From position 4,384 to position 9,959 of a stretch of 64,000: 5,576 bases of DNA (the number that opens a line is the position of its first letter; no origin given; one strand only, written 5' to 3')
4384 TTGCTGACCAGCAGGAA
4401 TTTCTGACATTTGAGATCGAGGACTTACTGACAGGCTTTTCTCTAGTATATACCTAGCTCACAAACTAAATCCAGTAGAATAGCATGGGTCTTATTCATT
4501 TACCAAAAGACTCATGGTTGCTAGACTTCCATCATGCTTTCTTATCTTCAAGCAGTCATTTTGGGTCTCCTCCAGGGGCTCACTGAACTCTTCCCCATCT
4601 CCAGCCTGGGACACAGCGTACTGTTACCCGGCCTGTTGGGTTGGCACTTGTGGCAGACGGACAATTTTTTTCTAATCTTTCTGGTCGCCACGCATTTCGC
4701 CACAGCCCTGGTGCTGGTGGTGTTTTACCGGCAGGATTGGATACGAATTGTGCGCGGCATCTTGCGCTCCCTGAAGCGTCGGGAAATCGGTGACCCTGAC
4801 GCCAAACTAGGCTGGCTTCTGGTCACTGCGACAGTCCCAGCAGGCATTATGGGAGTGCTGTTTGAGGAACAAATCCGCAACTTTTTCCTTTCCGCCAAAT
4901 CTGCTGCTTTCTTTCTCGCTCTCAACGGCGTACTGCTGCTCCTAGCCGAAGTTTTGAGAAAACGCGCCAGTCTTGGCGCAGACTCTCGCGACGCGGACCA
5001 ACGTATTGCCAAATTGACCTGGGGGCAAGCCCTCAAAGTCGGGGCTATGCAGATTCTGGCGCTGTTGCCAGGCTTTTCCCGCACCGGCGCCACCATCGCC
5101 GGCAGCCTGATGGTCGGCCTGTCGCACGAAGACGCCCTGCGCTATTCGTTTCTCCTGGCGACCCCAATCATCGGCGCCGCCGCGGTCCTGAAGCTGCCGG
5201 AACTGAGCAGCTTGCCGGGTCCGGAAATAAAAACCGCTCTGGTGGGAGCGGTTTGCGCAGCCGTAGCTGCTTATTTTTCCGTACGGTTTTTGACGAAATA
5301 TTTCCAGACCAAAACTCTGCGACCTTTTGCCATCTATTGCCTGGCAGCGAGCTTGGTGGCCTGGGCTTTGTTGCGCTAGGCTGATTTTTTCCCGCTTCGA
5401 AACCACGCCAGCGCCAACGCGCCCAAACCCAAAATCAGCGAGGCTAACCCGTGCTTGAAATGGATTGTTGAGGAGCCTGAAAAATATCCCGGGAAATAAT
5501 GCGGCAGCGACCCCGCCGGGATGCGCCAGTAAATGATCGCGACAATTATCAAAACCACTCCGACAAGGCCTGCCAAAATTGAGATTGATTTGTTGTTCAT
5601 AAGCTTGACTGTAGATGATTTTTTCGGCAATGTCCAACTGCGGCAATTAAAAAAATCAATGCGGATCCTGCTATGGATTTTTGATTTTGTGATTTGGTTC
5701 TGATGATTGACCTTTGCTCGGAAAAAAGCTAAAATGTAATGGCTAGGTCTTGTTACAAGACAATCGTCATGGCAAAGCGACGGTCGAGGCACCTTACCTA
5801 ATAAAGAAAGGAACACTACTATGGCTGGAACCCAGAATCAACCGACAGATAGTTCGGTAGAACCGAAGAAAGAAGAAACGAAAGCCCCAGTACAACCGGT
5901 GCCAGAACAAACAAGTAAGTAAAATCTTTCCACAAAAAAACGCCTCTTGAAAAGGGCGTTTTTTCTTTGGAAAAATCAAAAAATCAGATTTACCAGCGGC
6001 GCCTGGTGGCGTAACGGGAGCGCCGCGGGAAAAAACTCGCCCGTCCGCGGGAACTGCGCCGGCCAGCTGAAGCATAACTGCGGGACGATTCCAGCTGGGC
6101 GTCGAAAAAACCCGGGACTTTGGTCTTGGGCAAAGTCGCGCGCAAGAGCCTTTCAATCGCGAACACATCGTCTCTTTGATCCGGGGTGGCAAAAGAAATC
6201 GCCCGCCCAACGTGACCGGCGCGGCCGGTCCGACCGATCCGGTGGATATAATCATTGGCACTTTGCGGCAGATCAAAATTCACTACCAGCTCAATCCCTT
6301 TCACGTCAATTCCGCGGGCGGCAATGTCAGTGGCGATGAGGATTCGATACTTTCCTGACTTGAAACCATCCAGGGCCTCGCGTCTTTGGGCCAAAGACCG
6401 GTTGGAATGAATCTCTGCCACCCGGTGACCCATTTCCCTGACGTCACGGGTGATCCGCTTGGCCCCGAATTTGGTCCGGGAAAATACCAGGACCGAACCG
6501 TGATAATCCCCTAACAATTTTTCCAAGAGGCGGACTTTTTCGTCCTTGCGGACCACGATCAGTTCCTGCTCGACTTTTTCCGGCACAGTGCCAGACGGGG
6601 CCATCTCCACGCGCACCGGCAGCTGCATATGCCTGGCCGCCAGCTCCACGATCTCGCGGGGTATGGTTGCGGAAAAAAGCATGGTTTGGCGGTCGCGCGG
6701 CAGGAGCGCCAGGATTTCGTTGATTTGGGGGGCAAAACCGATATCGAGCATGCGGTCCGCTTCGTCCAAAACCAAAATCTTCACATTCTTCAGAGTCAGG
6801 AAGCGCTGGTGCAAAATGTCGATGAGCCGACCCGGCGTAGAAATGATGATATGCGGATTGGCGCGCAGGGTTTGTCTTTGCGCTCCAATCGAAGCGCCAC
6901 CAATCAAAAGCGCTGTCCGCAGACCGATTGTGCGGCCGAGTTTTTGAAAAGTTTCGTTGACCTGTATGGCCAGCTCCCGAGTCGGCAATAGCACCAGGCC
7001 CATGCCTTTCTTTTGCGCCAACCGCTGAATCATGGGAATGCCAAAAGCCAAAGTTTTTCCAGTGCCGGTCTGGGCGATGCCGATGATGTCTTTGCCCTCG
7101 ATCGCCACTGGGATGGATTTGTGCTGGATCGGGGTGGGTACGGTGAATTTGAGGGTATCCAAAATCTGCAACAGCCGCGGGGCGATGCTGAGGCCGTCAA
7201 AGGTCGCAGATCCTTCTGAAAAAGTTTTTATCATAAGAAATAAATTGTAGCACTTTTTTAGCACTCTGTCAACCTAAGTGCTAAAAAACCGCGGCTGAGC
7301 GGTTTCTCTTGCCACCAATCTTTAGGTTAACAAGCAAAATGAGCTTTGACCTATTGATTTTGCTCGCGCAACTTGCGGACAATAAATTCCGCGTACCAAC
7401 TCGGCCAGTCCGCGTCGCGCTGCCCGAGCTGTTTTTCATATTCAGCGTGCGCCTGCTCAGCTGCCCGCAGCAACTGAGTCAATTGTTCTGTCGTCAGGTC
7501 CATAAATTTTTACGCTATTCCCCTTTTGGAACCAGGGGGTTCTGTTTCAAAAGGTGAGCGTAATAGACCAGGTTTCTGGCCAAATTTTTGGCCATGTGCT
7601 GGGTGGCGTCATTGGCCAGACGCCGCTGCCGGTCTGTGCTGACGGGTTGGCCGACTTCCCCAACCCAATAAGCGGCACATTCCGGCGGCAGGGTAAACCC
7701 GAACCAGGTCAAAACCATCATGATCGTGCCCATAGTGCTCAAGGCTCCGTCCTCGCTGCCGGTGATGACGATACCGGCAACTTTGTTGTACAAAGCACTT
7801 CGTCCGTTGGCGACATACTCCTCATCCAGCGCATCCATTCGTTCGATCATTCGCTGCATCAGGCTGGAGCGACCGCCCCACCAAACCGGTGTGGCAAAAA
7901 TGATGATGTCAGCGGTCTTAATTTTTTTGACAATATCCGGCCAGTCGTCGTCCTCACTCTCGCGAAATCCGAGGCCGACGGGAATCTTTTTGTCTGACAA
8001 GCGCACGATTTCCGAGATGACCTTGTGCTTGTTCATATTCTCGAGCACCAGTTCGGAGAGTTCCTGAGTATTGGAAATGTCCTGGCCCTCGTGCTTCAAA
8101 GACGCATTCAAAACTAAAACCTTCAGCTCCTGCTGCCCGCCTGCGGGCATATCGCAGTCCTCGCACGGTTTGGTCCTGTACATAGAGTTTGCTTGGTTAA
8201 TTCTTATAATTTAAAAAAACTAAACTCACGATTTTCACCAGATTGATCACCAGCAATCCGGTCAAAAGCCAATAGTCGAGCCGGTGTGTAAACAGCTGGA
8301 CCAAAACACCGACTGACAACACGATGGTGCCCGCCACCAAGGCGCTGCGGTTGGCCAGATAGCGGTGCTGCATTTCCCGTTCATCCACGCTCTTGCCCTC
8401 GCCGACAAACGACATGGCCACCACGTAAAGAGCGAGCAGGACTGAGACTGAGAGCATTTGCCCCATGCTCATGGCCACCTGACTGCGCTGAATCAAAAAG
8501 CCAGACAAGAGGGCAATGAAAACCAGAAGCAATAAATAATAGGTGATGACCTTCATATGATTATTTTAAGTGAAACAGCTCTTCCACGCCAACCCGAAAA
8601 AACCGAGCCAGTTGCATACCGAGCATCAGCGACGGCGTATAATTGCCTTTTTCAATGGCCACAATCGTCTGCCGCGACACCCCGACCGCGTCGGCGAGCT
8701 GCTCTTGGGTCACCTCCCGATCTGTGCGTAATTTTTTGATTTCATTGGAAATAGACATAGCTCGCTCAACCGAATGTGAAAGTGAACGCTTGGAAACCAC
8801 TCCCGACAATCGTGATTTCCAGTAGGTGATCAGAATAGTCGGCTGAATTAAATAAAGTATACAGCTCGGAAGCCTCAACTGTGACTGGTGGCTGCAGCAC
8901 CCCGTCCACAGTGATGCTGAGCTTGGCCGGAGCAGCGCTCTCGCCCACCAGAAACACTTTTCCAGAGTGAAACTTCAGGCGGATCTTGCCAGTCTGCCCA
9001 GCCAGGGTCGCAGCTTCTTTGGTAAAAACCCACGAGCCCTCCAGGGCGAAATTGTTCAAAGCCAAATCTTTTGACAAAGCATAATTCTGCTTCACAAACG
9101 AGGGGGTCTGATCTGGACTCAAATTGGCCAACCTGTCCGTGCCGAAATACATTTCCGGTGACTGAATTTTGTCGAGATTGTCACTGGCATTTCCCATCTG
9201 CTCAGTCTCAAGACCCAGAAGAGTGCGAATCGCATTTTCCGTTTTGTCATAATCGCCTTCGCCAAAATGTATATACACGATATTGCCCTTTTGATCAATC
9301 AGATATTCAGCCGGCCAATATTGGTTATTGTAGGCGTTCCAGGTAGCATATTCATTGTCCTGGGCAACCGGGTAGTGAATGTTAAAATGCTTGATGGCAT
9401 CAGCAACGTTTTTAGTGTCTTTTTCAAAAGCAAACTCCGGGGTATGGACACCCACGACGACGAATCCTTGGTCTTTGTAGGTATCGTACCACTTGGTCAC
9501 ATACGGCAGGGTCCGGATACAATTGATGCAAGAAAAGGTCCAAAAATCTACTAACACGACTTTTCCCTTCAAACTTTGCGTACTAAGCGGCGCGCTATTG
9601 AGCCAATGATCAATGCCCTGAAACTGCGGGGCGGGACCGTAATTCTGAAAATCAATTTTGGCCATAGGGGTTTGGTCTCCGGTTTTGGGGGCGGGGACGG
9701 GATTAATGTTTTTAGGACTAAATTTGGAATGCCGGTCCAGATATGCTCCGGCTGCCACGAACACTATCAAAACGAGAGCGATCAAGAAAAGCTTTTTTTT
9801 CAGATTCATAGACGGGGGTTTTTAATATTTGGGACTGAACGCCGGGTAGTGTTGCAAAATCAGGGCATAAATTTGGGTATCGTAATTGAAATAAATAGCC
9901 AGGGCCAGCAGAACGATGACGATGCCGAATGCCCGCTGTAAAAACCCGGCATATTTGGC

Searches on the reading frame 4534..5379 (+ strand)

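Call 62: search_protein_families(library=pfam, proteins=[window:4534-5379:+], max_evalue=0.001)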
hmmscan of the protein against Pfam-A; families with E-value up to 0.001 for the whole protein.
window:4534-5379:+ (281 aa): 1 family
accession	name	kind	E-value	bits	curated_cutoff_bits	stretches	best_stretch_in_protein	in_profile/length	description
PF02673.24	BacA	-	2.6e-73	247.3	33.4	1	7-274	1-256/257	Bacitracin resistance protein BacA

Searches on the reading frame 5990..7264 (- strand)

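Call 62: search_protein_families(library=pfam, proteins=[window:5990-7264:-], max_evalue=0.001)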
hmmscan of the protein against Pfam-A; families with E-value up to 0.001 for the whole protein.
window:5990-7264:- (424 aa): 3 families
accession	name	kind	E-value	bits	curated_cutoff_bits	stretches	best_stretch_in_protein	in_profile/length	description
PF00270.35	DEAD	-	1.7e-52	177.9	26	1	44-207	1-166/167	DEAD/DEAH box helicase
PF00271.37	Helicase_C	-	7.6e-29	100.6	23.5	1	243-350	2-110/110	Helicase conserved C-terminal domain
PF04851.21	ResIII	-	8.2e-07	29.5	22.5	1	63-202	29-163/164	Type III restriction enzyme, res subunit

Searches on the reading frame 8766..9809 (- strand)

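Call 62: search_protein_families(library=pfam, proteins=[window:8766-9809:-], max_evalue=0.001)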
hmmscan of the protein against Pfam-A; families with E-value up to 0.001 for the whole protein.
window:8766-9809:- (347 aa): 4 families
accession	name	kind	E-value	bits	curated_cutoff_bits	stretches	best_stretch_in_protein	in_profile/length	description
PF17991.7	Thioredoxin_10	-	1.7e-26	93.9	27.1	1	217-347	1-142/142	Thioredoxin like C-terminal domain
PF08534.16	Redoxin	-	2.3e-14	53.9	26.6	1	59-192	5-142/148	Redoxin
PF00578.27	AhpC-TSA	-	1.1e-12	48.4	26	1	59-180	4-124/124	AhpC/TSA family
PF13905.12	Thioredoxin_8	-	1.9e-10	41.4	27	1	82-177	1-94/94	Thioredoxin-like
